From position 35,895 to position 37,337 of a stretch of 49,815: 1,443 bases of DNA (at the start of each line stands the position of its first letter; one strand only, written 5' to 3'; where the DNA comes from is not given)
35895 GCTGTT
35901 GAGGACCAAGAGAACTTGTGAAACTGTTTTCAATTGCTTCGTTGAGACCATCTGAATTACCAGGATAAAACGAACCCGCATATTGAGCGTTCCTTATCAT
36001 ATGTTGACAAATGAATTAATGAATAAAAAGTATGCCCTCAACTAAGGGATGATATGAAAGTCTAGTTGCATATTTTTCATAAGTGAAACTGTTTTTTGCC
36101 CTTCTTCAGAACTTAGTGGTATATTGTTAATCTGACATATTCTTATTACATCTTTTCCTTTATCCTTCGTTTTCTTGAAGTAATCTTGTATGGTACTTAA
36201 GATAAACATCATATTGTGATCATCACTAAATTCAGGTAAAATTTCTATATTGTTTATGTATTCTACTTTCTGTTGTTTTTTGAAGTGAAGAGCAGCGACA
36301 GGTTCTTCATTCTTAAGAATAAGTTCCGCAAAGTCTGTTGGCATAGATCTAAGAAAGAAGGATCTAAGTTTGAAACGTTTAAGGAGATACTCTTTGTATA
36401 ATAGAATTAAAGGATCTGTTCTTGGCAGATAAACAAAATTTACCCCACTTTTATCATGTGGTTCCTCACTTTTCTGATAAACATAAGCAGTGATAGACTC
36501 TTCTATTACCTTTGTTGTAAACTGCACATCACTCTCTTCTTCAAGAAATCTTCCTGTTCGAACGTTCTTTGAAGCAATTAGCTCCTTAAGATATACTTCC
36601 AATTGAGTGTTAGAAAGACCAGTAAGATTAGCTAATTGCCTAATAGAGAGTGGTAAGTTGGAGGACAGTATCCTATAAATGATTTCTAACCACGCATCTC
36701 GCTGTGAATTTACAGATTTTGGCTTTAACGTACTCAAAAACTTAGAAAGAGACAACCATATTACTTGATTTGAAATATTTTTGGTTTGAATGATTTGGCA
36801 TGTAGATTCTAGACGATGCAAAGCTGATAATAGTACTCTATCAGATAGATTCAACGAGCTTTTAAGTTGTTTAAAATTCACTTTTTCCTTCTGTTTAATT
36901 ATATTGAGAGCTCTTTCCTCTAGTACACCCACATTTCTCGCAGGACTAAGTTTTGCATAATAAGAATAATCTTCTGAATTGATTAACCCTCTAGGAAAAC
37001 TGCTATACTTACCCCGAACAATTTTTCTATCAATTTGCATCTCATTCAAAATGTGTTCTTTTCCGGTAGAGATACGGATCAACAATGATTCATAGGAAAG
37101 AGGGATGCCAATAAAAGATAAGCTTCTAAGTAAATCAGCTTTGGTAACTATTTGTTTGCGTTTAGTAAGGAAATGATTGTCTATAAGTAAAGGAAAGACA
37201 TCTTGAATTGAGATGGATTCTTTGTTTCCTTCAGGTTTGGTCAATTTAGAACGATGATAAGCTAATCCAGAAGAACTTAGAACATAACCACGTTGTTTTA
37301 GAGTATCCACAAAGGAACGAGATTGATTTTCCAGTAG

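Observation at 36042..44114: Giant Lhr-type helicase fused to a winged-helix/YcaQ-AlkZ-like array, followed in frame by a second protein made of the same modules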

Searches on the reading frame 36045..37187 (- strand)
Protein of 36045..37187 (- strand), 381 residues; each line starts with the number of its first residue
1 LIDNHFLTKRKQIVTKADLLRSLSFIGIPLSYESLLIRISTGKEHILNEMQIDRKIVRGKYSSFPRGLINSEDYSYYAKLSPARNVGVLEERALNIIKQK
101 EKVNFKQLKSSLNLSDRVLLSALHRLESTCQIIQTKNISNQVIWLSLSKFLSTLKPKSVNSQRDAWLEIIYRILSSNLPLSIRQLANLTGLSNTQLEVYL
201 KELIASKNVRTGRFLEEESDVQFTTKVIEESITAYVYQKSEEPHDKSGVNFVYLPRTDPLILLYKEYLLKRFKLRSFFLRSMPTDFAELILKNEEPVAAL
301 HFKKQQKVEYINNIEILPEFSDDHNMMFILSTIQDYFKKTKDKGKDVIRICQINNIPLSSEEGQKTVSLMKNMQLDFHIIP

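Call 10: search_protein_families(library=pfam, proteins=[window:36045-37187:-], max_evalue=10)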
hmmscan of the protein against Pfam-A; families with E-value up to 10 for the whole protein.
seq(381 aa): 7 families
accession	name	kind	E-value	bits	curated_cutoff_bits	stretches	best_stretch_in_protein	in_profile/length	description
PF20317.4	HTH_60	-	0.0049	17.6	24.1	1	93-202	9-111/140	Helix-turn-helix domain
PF13601.12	HTH_34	-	0.0085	16.7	27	1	94-141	6-53/80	Winged helix DNA-binding domain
PF01399.33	PCI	-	0.014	16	22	1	162-210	22-70/84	PCI domain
PF13412.12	HTH_24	-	0.017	15.1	21.9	1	170-205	8-43/48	Winged helix-turn-helix DNA-binding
PF08279.18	HTH_11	-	0.047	14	25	1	94-135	6-49/55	HTH domain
PF20075.5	DUF6471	-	0.052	13.9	26.8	1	10-43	15-47/65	Domain of unknown function (DUF6471)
PF10771.15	DUF2582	-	0.15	12.7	24.2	0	96-123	16-43/65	Winged helix-turn-helix domain (DUF2582)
